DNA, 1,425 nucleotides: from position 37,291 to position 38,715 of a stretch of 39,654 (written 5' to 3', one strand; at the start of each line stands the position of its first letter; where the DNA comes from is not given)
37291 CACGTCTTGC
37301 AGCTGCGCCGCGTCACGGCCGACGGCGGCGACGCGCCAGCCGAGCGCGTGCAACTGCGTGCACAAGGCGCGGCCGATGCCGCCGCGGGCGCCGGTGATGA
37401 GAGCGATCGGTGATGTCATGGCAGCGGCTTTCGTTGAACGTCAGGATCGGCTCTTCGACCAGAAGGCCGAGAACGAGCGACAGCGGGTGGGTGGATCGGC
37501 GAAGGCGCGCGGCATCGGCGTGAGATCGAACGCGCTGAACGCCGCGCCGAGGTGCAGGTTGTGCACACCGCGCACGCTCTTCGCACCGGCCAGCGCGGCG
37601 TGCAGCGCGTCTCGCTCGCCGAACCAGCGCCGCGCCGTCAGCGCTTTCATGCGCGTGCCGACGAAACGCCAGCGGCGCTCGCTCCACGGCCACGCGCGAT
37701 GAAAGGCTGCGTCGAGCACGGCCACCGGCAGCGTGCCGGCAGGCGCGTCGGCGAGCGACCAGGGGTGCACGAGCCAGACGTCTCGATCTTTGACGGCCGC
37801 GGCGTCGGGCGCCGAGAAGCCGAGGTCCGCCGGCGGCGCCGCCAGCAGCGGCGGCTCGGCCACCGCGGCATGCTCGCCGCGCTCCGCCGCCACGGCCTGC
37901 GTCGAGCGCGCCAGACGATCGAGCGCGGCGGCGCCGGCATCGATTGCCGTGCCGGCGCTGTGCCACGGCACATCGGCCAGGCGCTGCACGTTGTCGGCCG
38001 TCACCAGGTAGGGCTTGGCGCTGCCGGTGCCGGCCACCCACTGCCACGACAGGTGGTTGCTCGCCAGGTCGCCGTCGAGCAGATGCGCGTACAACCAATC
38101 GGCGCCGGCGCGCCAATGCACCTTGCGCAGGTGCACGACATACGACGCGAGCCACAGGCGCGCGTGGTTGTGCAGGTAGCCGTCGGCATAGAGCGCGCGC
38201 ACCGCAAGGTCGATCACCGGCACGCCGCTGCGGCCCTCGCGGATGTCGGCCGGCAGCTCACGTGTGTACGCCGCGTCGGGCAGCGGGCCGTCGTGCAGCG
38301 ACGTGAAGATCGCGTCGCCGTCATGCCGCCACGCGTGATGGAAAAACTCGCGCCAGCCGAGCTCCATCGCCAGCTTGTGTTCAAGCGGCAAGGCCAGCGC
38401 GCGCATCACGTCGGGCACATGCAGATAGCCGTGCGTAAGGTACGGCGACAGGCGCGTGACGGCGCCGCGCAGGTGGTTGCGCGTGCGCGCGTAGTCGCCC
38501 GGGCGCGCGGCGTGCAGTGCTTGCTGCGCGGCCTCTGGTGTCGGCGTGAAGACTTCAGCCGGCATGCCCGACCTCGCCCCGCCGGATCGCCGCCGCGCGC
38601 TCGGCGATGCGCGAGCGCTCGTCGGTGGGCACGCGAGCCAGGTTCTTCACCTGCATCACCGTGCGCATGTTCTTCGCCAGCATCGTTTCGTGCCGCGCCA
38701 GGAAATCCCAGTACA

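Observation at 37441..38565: Photolyase-like protein whose two domains appear circularly permuted (FAD domain first, alpha/beta-like domain last)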

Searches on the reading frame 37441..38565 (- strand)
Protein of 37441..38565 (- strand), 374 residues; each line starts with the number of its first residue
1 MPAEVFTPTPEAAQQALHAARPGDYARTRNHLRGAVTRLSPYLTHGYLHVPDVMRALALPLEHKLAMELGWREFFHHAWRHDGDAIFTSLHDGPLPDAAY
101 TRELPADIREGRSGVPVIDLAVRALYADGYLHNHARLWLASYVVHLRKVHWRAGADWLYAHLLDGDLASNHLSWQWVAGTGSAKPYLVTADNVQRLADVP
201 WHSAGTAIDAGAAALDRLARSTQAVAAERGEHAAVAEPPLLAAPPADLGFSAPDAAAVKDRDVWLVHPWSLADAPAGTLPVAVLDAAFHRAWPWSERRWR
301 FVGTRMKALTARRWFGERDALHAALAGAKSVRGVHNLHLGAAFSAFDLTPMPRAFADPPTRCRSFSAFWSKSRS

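Call 3: search_protein_families(library=pfam, proteins=[window:37441-38565:-], max_evalue=1)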
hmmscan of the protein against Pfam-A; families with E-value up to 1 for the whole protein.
window:37441-38565:- (374 aa): 1 family
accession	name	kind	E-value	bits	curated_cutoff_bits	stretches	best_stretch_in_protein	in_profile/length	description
PF03441.19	FAD_binding_7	-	1.8e-25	90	27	1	67-184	3-123/203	FAD binding domain of DNA photolyase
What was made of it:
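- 38014..38367 (-): Residues 67-184: core matched by PF03441, carrying the flavin and CPD contact residues E68, W71, R72, N133, R136, W151, D164, D166, N170, W174 and W176. PF03441 E=1.8e-25, profile positions 3-123 of 203 (call 3).
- On NewPHL (FAD-first photolyases): PF03441 matches at residues 67-184 (call 3).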

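Call 4: search_protein_families(library=ncbifam, proteins=[window:37441-38565:-], max_evalue=1)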
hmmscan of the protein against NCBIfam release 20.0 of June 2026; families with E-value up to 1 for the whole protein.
window:37441-38565:- (374 aa): 4 families
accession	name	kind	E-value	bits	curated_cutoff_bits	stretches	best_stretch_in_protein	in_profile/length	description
TIGR02765.1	crypto_DASH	subfamily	1.9e-24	86.3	317.05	1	21-182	228-400/431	DASH family cryptochrome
NF007955.0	PRK10674.1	equivalog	4.4e-19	68.7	506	1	36-187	235-397/472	deoxyribodipyrimidine photo-lyase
TIGR03556.1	photolyase_8HDF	exception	5.8e-17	61.7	884.6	1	67-185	280-400/471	deoxyribodipyrimidine photo-lyase, 8-HDF type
TIGR02766.1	crypt_chrom_pln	subfamily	5.6e-15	55.1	603.85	1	108-192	325-409/480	cryptochrome photoreceptor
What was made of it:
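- On Canonical CPD photolyase / DASH cryptochrome: 86.3 against 317, 68.7 against 506, and 61.7 against 885 bits (call 4).
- Checked: crypto_DASH model: residues 21-182 against positions 228-400 of 431 (call 4). E. coli-type PRK10674: residues 36-187 against 235-397 of 472 (call 4).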

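Call 5: search_solved_structures(query=window:37441-38565:-, max_evalue=1, show_alignments=2)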
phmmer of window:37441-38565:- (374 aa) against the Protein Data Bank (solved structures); distinct sequences matched with E-value up to 1: 46.
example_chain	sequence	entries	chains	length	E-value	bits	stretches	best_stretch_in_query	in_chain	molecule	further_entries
1tez_A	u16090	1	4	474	1.1e-17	67.4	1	67-185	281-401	Deoxyribodipyrimidine photo-lyase type I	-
1owl_A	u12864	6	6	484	1.2e-17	67.3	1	67-185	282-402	Deoxyribodipyrimidine photolyase | PHOTOLYASE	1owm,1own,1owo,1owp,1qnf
1dnp_A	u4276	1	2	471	2.3e-17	66.3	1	67-187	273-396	DNA PHOTOLYASE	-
4u63_A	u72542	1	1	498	5.9e-16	61.7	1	58-186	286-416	DNA photolyase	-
1iqr_A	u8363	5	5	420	3e-14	56.1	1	15-187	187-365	photolyase | DEOXYRIBODIPYRIMIDINE PHOTO-LYASE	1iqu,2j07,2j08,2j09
1np7_A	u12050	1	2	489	3.3e-14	55.9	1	18-182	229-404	DNA photolyase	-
2e0i_A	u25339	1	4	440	1e-13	54.3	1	32-182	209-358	432aa long hypothetical deoxyribodipyrimidine photolyase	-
1u3c_A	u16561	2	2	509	1e-12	51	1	108-181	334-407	Cryptochrome 1 apoprotein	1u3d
6lz7_A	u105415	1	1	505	2.1e-12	50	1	109-181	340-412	Cryptochrome-1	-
6kii_A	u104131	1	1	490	2.7e-12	49.6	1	24-182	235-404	Deoxyribopyrimidine photolyase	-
6x24_A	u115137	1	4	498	9.6e-12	47.8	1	109-180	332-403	Cryptochrome-2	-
2j4d_A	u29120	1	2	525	3.4e-11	46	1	58-182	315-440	CRYPTOCHROME DASH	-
2ijg_X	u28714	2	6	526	3.4e-11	46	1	58-182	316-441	Cryptochrome DASH, chloroplast/mitochondrial | CRYPTOCHROME DASH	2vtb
6k8i_A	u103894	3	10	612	4e-11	45.8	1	109-180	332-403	Cryptochrome-2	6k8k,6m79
2vtb_B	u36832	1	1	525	1.2e-10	44.2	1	58-182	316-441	CRYPTOCHROME DASH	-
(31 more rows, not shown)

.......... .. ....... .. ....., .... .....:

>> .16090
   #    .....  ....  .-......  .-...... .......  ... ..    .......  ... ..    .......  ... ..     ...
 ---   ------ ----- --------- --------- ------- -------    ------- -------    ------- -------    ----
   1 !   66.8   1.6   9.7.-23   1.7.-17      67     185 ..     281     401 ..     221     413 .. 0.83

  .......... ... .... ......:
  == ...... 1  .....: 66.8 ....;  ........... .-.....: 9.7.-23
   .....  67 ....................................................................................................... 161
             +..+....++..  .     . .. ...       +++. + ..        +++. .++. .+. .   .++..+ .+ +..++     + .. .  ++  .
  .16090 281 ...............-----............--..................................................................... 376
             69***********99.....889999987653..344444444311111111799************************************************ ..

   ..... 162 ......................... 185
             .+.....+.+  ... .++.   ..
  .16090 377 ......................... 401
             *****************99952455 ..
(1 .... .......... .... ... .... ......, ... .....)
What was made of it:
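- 37909..38565 (-): Residues 1-219: helical FAD-binding / catalytic domain, a shortened photolyase FAD domain. NCBIfam and PDB alignments place residues 15-187 on canonical positions ~187-400 (calls 4 and 5).
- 38014..38367 (-): Residue mapping to A. nidulans E283, W286, R287, N349, R352, W367, N386, W390 and W392 comes from the 1owl/1tez alignment (call 5). The distal Trp of the canonical triad (An W314) aligns with Ala106 (call 5).
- On NewPHL (FAD-first photolyases): Residues 15-187 align to canonical positions ~187-400 (calls 4 and 5).
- On Canonical CPD photolyase / DASH cryptochrome: The protein starts with the FAD domain (calls 3-5). The distal position (An W314) aligns with Ala106 (call 5).
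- Checked: Thermus photolyase 1iqr: residues 15-187 against 187-365 (call 5).
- The distal Trp of the photoreduction triad is missing (call 5). The distal Trp of the triad is replaced by Ala (call 5).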

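Call 8: find_homologous_proteins(query=window:37441-38565:-)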
Query window:37441-38565:- (374 aa): 5750 proteins with E <= 0.001 among 8000 candidates; the best 120 are listed.
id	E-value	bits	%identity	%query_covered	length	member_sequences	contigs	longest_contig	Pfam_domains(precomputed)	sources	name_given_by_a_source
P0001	3.2e-250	848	100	100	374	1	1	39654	PF03441.20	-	-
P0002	3.0e-204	697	82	99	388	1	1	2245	PF03441.20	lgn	-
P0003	1.6e-202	691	81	99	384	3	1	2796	PF03441.20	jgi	jgi:deoxyribodipyrimidine photo-lyase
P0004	5.8e-201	686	82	98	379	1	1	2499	PF03441.20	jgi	jgi:deoxyribodipyrimidine photo-lyase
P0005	6.5e-201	686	80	98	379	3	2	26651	PF03441.20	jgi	jgi:deoxyribodipyrimidine photo-lyase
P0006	2.1e-200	684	80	99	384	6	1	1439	PF03441.20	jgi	jgi:deoxyribodipyrimidine photo-lyase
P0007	2.1e-199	681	79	99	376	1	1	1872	PF03441.20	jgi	jgi:deoxyribodipyrimidine photo-lyase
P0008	1.1e-197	675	78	99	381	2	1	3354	PF03441.20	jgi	jgi:deoxyribodipyrimidine photo-lyase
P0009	3.1e-197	673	80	99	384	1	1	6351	PF03441.20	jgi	jgi:deoxyribodipyrimidine photo-lyase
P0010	5.2e-197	673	79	98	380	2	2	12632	PF03441.20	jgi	jgi:deoxyribodipyrimidine photo-lyase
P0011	8.8e-196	669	78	99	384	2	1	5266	PF03441.20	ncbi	-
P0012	2.0e-195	667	80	98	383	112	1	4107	PF03441.20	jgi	jgi:deoxyribodipyrimidine photo-lyase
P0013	4.6e-195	666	78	99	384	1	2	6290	PF03441.20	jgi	jgi:deoxyribodipyrimidine photo-lyase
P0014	1.2e-192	658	78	98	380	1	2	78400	PF03441.20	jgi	jgi:deoxyribodipyrimidine photo-lyase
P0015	1.9e-192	658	78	99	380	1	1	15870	PF03441.20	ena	-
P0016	2.2e-192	657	76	99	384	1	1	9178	PF03441.20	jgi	jgi:deoxyribodipyrimidine photo-lyase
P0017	1.3e-191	655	77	98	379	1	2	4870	PF03441.20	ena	-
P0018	2.7e-188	644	76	99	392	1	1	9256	PF03441.20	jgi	jgi:deoxyribodipyrimidine photo-lyase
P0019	8.1e-180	616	75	100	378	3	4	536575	PF03441.20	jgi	jgi:deoxyribodipyrimidine photo-lyase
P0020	2.0e-179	615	73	99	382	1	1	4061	PF03441.20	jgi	jgi:deoxyribodipyrimidine photo-lyase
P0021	2.6e-178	611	73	98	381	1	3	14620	PF03441.20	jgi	jgi:deoxyribodipyrimidine photo-lyase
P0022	7.6e-176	603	73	99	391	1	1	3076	PF03441.20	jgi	jgi:deoxyribodipyrimidine photo-lyase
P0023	3.2e-175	601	73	98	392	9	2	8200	PF03441.20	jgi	jgi:deoxyribodipyrimidine photo-lyase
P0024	2.6e-174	598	73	99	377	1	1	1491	PF03441.20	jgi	jgi:deoxyribodipyrimidine photo-lyase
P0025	4.5e-173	594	71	99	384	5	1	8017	PF03441.20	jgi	jgi:deoxyribodipyrimidine photo-lyase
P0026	5.9e-173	593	71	99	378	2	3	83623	PF03441.20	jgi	jgi:deoxyribodipyrimidine photo-lyase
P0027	1.7e-169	582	71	98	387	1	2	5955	PF03441.20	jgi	jgi:deoxyribodipyrimidine photo-lyase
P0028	5.1e-168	577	70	99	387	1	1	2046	PF03441.20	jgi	jgi:deoxyribodipyrimidine photo-lyase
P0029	3.3e-159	548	67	98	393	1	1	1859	PF03441.20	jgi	jgi:deoxyribodipyrimidine photo-lyase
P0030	6.1e-156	537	65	98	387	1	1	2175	PF03441.20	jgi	jgi:deoxyribodipyrimidine photo-lyase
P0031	1.6e-153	529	65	98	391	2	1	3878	PF03441.20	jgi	jgi:deoxyribodipyrimidine photo-lyase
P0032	1.8e-153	529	64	99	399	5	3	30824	PF03441.20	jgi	jgi:deoxyribodipyrimidine photo-lyase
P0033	7.5e-153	527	66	99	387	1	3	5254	PF03441.20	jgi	jgi:deoxyribodipyrimidine photo-lyase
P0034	1.1e-152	527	65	98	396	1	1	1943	PF03441.20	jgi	jgi:deoxyribodipyrimidine photo-lyase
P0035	7.3e-152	524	66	99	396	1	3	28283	PF03441.20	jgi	jgi:deoxyribodipyrimidine photo-lyase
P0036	8.2e-152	524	66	97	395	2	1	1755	PF03441.20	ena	-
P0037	5.1e-150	518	64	98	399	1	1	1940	PF03441.20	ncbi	-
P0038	2.8e-147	509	61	98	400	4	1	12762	PF03441.20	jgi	jgi:deoxyribodipyrimidine photo-lyase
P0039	1.5e-146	507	61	99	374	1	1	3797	PF03441.20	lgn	-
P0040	2.0e-146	506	62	99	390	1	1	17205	PF03441.20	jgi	jgi:deoxyribodipyrimidine photo-lyase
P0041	2.7e-146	506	63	99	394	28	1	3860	PF03441.20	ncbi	-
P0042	1.1e-145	504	82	72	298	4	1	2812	PF03441.20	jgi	jgi:deoxyribodipyrimidine photo-lyase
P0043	4.0e-145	502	66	93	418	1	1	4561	PF03441.20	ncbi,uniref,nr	ncbi:MAG: FAD-binding domain-containing protein [Tepidimonas sp.]|uniref:FAD-binding domain-containi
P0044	4.5e-145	502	65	94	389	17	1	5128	PF03441.20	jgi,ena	-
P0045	2.0e-143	496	61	99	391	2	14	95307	PF03441.20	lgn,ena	-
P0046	7.9e-143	494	63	99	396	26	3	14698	PF03441.20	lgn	-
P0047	1.0e-142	494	62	99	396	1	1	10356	PF03441.20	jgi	jgi:deoxyribodipyrimidine photo-lyase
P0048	1.0e-142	494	63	99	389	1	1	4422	PF03441.20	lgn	-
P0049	1.4e-142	493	63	99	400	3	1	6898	PF03441.20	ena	-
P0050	4.2e-142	492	63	99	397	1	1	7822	PF03441.20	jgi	-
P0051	6.9e-142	491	62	99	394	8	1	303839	PF03441.20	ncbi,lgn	ncbi:MAG: FAD-binding domain-containing protein [Pseudomonadota bacterium]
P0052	1.4e-141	490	63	98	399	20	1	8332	PF03441.20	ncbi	-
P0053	2.0e-141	490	62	99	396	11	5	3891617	PF03441.20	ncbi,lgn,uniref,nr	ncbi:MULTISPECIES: FAD-binding domain-containing protein [unclassified Thiomonas]|uniref:FAD-binding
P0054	3.9e-141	489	65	93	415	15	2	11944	PF03441.20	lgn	-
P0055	5.6e-141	488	61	99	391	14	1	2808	PF03441.20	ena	-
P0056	2.2e-140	486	62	98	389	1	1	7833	PF03441.20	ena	-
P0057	3.4e-140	486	61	99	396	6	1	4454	PF03441.20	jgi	jgi:deoxyribodipyrimidine photo-lyase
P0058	1.6e-139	483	61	99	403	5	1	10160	PF03441.20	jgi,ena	jgi:deoxyribodipyrimidine photo-lyase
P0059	2.4e-139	483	59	99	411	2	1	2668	PF03441.20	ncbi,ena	-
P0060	2.8e-139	483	60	99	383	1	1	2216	PF03441.20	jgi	jgi:deoxyribodipyrimidine photo-lyase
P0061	3.4e-139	482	63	98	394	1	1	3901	PF03441.20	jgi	jgi:deoxyribodipyrimidine photo-lyase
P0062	4.4e-139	482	60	99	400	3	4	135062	PF03441.20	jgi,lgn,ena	-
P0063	5.2e-139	482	61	98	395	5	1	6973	PF03441.20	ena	-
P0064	6.9e-139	481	62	98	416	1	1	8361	PF03441.20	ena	-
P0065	1.0e-138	481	63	98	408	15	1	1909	PF03441.20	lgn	-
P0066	1.1e-138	481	61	99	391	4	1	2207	PF03441.20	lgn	-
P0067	1.2e-138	481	63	98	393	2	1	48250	PF03441.20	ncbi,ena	-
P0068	1.3e-138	480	60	99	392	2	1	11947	PF03441.20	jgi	jgi:deoxyribodipyrimidine photo-lyase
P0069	2.9e-138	479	66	91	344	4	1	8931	PF03441.20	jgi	jgi:deoxyribodipyrimidine photo-lyase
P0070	8.8e-138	478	59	99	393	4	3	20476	PF03441.20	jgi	jgi:deoxyribodipyrimidine photo-lyase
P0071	1.4e-137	477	62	99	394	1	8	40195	PF03441.20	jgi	jgi:deoxyribodipyrimidine photo-lyase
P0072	1.4e-137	477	63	99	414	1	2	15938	PF03441.20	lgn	-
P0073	1.5e-137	477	60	98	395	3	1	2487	PF03441.20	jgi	jgi:deoxyribodipyrimidine photo-lyase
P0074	1.8e-137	477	60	99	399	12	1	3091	PF03441.20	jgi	-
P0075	2.4e-137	476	61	99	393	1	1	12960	PF03441.20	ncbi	-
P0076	3.5e-137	476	58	99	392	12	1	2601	PF03441.20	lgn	-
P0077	3.5e-137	476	62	98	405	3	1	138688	PF03441.20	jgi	jgi:deoxyribodipyrimidine photo-lyase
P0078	3.8e-137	476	60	99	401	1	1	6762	PF03441.20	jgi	jgi:deoxyribodipyrimidine photo-lyase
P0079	4.6e-137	475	61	98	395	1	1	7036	PF03441.20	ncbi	-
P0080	5.2e-137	475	62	98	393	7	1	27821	PF03441.20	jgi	-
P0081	5.3e-137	475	61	99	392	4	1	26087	PF03441.20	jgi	jgi:deoxyribodipyrimidine photo-lyase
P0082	5.3e-137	475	58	99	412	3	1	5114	PF03441.20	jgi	-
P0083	9.9e-137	474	61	97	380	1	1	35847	PF03441.20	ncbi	-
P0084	1.0e-136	474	61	98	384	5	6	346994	PF03441.20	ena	-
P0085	1.2e-136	474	59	99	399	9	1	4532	PF03441.20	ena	-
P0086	1.7e-136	473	60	98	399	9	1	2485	PF03441.20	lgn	-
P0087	2.0e-136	473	81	69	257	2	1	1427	PF03441.20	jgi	jgi:deoxyribodipyrimidine photo-lyase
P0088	2.2e-136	473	62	99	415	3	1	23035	PF03441.20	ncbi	ncbi:MAG: FAD-binding domain-containing protein [Thermochromatium sp.]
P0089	2.5e-136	473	61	99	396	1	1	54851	PF03441.20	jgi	jgi:deoxyribodipyrimidine photo-lyase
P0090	2.5e-136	473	60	99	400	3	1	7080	PF03441.20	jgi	jgi:deoxyribodipyrimidine photo-lyase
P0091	3.0e-136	473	62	99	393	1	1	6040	PF03441.20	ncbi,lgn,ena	-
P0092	4.9e-136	472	61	98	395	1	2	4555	PF03441.20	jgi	jgi:deoxyribodipyrimidine photo-lyase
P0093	5.1e-136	472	62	99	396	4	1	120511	PF03441.20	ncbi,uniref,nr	ncbi:FAD-binding domain-containing protein [Azohydromonas sediminis]|uniref:FAD-binding domain-conta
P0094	8.7e-136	471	59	99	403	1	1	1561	PF03441.20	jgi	jgi:deoxyribodipyrimidine photo-lyase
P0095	9.3e-136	471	61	99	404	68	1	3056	PF03441.20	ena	-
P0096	1.2e-135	471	61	99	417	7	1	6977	PF03441.20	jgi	jgi:deoxyribodipyrimidine photo-lyase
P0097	1.4e-135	470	63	99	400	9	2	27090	PF03441.20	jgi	jgi:deoxyribodipyrimidine photo-lyase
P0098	1.6e-135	470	58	98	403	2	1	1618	PF03441.20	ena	-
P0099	1.6e-135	470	62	99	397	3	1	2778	PF03441.20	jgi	jgi:deoxyribodipyrimidine photo-lyase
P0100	1.7e-135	470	59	99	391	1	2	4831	PF03441.20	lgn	-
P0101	2.1e-135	470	62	99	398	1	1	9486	PF03441.20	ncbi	ncbi:MAG: hypothetical protein Fur0019_15900 [Tibeticola sp.]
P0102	2.6e-135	470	59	99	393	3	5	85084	PF03441.20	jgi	jgi:deoxyribodipyrimidine photo-lyase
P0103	3.4e-135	469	59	99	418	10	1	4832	PF03441.20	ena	-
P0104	4.4e-135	469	57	99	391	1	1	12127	PF03441.20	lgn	-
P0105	4.8e-135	469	62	99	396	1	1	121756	PF03441.20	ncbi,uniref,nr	ncbi:deoxyribodipyrimidine photolyase [Calidifontimicrobium sp. SYSU G02091]|uniref:FAD-binding doma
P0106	7.4e-135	468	58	99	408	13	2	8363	PF03441.20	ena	-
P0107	1.1e-134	467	57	99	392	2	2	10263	PF03441.20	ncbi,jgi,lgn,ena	-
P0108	2.3e-134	466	61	99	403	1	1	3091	PF03441.20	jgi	jgi:deoxyribodipyrimidine photo-lyase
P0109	3.6e-134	466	58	99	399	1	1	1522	PF03441.20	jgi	jgi:deoxyribodipyrimidine photo-lyase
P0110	3.8e-134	466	60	99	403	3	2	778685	PF03441.20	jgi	jgi:deoxyribodipyrimidine photo-lyase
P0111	4.3e-134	466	61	98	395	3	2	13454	PF03441.20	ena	-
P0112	4.3e-134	466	60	97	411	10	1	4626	PF03441.20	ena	-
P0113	4.5e-134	465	61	98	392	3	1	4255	PF03441.20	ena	-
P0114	6.1e-134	465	60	98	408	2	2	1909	PF03441.20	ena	-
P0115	7.3e-134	465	58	100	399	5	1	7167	PF03441.20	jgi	jgi:deoxyribodipyrimidine photo-lyase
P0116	1.1e-133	464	59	99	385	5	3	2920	PF03441.20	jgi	jgi:deoxyribodipyrimidine photo-lyase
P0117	1.1e-133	464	60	99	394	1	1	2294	PF03441.20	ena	-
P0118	1.4e-133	464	59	99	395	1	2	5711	PF03441.20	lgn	-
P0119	1.6e-133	464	60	98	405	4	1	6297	PF03441.20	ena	-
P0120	1.8e-133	463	60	94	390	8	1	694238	PF03441.20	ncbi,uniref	ncbi:deoxyribodipyrimidine photolyase [Dyella ginsengisoli]|uniref:Deoxyribodipyrimidine photolyase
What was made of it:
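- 37441..38565 (-): Complete gene for the 374-aa FAD-first photolyase-like protein (stop codon at 37441-37443). Homologues cover 98-100% of it (call 8).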

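Call 22: find_related_loci(query=A1, collection=genome_contigs, flank=6000)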
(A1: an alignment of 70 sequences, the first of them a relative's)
Query A1 (374 aa) in genome_contigs; peptide patterns used: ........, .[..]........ (x = any residue, [..] = any of these).
600 stretches matched a pattern (row limit reached: there are more); 596 encode a relative of the query (tblastn E <= 1e-3); the best 80 are kept; 80 distinct loci.
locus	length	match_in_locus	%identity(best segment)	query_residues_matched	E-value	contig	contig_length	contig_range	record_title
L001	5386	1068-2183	79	1-372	0e+0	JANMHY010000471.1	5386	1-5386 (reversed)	MAG: Burkholderiales bacterium isolate OTE_70_metabat_159 OTE_70_k141_4508475, whole genome shotgun sequence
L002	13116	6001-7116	79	1-372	0e+0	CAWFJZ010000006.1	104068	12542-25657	MAG: uncultured beta proteobacterium isolate MFD04651.bin.3.78 genome assembly, contig: contig_13642, whole genome shotg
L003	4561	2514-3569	66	23-370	7e-143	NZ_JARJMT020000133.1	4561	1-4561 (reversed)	MAG: Tepidimonas sp. isolate MAG_5 k141_350975, whole genome shotgun sequence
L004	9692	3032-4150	62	2-371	9e-139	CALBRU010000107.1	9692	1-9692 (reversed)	MAG TPA_asm: uncultured Thiomonas sp. isolate SRR3330205_bin.134_CONCOCT_v1.1_MAG genome assembly, contig: ERZ724087.511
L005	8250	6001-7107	64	6-371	2e-138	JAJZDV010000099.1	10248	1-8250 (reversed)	MAG: Proteobacteria bacterium isolate JA6.bin13 NODE_3020_length_10248_cov_10.326351, whole genome shotgun sequence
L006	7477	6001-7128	57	3-374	5e-136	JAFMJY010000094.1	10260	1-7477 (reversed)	MAG: Burkholderiales bacterium isolate DEBay_Sum019D_L_G_89 NODE_7293_length_10260_cov_8.847918, whole genome shotgun se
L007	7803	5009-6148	60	1-371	2e-132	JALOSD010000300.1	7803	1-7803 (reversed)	MAG: Burkholderiaceae bacterium isolate Prado198 scaffold_169123, whole genome shotgun sequence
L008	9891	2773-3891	63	2-370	1e-132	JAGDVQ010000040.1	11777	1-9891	MAG: Thiomonas sp. isolate KUB_Bin09 NODE_1048_length_11777_cov_4.206193, whole genome shotgun sequence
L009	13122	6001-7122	59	4-374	1e-131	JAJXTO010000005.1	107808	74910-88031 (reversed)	MAG: Proteobacteria bacterium isolate BP4.bin57 NODE_127_length_107808_cov_14.666534, whole genome shotgun sequence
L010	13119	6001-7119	60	3-374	1e-131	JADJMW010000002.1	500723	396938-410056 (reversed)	MAG: Candidatus Rubrivivax defluviihabitans isolate EsbW_18-Q3-R4-48_MAXAC.006_sub tig00001792-10-5014790, whole genome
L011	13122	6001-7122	54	6-370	2e-131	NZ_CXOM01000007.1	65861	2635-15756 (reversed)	Limnohabitans sp. Rim11, whole genome shotgun sequence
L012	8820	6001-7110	61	4-372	3e-131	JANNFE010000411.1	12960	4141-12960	MAG: Betaproteobacteria bacterium isolate OTE_75_metabat_331 OTE_75_k141_4277351, whole genome shotgun sequence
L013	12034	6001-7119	57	2-371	5e-131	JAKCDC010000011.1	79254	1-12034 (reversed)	MAG: Proteobacteria bacterium isolate YS4.bin54 NODE_131_length_79254_cov_3.779759, whole genome shotgun sequence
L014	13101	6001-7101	60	21-373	1e-130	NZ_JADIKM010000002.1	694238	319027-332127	Dyella ginsengisoli strain Gsoil3046 scaffold2_size694238, whole genome shotgun sequence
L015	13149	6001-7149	57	3-372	3e-130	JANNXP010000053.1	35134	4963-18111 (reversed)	MAG: Haliea sp. isolate VAR_34_metabat_169 VAR_34_k141_18543, whole genome shotgun sequence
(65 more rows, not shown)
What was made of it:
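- Checked: There were more than 5,750 database hits, the 120 best listed being almost all full-length (call 8), and at least 596 matching loci in species-representative genomes (call 22).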

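Call 25: predict_structure(alignment_id=A1)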
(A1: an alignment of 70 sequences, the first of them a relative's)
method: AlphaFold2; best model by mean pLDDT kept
length: 374 residues; sequences in the alignment: 70
mean_pLDDT: 95.4   pTM: 0.92
mean pLDDT of the five models: 95.4, 94.6, 93.1, 93.0, 92.5
residues with pLDDT >= 90: 352; 70-90: 15; 50-70: 4; < 50: 3
segments of 3 or more residues with pLDDT < 50: 1-3
pLDDT, mean of each block of 10 residues (from residue 1): 76 97 94 93 97 97 95 96 95 95 98 98 97 97 98 98 96 91 85 97 98 96 97 97 98 98 98 97 98 98 98 97 97 95 91 94 95 86
secondary structure, 60 per line:
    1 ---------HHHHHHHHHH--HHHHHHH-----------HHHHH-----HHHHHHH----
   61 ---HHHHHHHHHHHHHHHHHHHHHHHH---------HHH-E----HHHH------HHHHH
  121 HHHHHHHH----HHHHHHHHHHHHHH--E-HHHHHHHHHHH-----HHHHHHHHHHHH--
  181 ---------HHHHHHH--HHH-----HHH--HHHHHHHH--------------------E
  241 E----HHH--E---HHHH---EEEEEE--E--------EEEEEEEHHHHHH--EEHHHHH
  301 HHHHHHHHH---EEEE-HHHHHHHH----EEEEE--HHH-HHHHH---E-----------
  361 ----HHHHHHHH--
elements in order: H10-19 H22-28 H40-44 H50-56 H64-87 H106-109 H116-128 H133-146 H151-161 H167-178 H190-196 H212-219 H255-258 E262-267 E279-285 H286-291 H296-309 E313-316 H318-325 E330-334 H341-345 H365-372
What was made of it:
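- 37441..38565 (-): AF2 model has pLDDT 95.4 and pTM 0.92 (call 25).
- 37909..38565 (-): The model is helical from 10 to 219 (call 25).
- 37795..37908 (-): Residues 220-257: ordered, mostly non-helical linker between the two domains. DSSP of the model, with pLDDT 96-98 in this stretch (call 25).
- Confident two-domain model: pLDDT 95.4, pTM 0.92 (call 25).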
